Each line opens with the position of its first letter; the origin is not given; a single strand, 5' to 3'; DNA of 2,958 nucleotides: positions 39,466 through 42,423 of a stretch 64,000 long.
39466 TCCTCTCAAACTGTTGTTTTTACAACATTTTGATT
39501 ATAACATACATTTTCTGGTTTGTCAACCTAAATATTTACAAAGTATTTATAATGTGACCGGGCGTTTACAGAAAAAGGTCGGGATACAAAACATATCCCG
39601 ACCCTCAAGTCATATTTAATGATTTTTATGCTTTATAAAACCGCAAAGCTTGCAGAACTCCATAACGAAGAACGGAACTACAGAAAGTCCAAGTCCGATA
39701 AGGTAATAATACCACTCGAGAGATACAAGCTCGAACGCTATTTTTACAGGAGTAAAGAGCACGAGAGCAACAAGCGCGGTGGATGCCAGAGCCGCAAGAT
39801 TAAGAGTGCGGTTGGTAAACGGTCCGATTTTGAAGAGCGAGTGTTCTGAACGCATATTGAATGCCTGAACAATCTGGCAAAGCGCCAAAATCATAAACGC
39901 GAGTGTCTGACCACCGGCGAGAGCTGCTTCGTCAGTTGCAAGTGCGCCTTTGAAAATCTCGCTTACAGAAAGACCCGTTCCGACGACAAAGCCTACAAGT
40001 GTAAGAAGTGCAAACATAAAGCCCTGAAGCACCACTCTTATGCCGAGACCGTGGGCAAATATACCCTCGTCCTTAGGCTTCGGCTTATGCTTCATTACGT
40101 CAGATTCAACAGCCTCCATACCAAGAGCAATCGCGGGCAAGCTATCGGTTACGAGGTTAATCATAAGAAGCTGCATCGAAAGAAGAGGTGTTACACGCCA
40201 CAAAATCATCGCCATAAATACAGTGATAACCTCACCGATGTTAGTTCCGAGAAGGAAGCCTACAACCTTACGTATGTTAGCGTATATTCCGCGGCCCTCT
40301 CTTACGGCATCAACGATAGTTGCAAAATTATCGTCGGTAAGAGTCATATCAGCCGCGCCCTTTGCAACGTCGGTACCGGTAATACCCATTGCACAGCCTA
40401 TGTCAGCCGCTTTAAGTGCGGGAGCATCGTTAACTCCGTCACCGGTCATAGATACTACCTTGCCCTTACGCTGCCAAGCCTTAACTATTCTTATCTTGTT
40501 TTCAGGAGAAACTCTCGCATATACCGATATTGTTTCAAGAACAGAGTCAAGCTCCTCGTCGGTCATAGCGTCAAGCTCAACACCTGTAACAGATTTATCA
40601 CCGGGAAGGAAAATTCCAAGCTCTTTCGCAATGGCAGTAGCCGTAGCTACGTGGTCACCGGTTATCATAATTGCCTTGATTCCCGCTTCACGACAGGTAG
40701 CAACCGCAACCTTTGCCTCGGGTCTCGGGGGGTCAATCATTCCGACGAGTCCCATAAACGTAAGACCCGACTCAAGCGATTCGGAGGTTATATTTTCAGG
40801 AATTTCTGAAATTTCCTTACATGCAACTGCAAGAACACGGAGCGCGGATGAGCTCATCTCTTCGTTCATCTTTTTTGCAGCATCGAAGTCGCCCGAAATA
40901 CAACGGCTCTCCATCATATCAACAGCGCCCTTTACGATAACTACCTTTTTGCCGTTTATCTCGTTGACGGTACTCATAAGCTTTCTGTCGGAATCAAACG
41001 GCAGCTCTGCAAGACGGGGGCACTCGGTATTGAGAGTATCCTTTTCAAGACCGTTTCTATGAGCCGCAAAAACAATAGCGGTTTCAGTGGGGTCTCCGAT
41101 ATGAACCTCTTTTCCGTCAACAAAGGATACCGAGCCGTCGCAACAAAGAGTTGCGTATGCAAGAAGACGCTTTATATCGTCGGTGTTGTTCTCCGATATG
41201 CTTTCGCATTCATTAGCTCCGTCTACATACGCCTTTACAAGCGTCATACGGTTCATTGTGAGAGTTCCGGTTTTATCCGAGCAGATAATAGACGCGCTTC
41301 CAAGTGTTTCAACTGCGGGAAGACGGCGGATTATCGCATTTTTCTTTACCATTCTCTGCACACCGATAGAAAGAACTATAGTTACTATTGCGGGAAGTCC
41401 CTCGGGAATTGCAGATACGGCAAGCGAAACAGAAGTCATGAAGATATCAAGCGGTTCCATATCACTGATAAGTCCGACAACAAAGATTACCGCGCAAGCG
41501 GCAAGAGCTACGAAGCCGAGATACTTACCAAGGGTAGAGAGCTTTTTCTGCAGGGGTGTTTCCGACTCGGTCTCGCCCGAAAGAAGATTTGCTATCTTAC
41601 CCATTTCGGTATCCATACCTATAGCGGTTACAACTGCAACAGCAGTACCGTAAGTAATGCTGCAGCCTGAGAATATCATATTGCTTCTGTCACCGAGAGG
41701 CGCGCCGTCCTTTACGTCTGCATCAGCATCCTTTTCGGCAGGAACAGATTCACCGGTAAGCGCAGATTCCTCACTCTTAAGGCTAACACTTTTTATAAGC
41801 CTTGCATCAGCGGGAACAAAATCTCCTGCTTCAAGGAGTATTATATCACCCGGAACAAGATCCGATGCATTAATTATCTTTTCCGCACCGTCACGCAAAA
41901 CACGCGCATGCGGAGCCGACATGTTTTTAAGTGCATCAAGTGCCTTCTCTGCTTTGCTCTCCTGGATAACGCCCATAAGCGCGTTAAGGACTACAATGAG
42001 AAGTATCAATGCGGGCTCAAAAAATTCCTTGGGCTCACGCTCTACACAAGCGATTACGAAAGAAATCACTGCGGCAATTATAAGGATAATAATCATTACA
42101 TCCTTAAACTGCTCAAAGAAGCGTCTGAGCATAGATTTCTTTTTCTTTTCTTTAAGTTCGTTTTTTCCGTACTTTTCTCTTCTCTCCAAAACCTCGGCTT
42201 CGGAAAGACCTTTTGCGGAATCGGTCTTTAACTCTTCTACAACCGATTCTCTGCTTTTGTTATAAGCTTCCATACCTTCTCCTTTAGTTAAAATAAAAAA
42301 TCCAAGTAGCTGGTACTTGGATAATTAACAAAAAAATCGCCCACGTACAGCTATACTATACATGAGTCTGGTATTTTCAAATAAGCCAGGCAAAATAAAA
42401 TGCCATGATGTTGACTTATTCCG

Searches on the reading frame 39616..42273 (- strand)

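Call 71: search_protein_families(library=padloc, proteins=[window:39616-42273:-], max_evalue=0.00001)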
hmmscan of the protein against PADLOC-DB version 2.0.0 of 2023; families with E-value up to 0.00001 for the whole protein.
window:39616-42273:- (885 aa): 0 families

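Call 72: search_protein_families(library=pfam, proteins=[window:39616-42273:-], max_evalue=0.00001)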
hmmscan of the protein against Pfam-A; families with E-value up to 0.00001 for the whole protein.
window:39616-42273:- (885 aa): 5 families
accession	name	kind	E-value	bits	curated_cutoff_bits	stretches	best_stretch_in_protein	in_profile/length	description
PF00122.25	E1-E2_ATPase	-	1.2e-53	181.7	28.1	1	118-311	2-181/181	E1-E2 ATPase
PF00689.26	Cation_ATPase_C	-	6e-46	156.9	27.3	1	695-876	2-174/175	Cation transporting ATPase, C-terminus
PF00690.31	Cation_ATPase_N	-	8.5e-26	89.8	20.4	1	4-71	2-69/69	Cation transporter/ATPase, N-terminus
PF00702.32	Hydrolase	-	7.8e-19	69.2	26.4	1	329-624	3-191/191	haloacid dehalogenase-like hydrolase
PF13246.12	Cation_ATPase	-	3.3e-18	65.9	21.7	1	376-458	2-88/91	Cation transport ATPase (P-type)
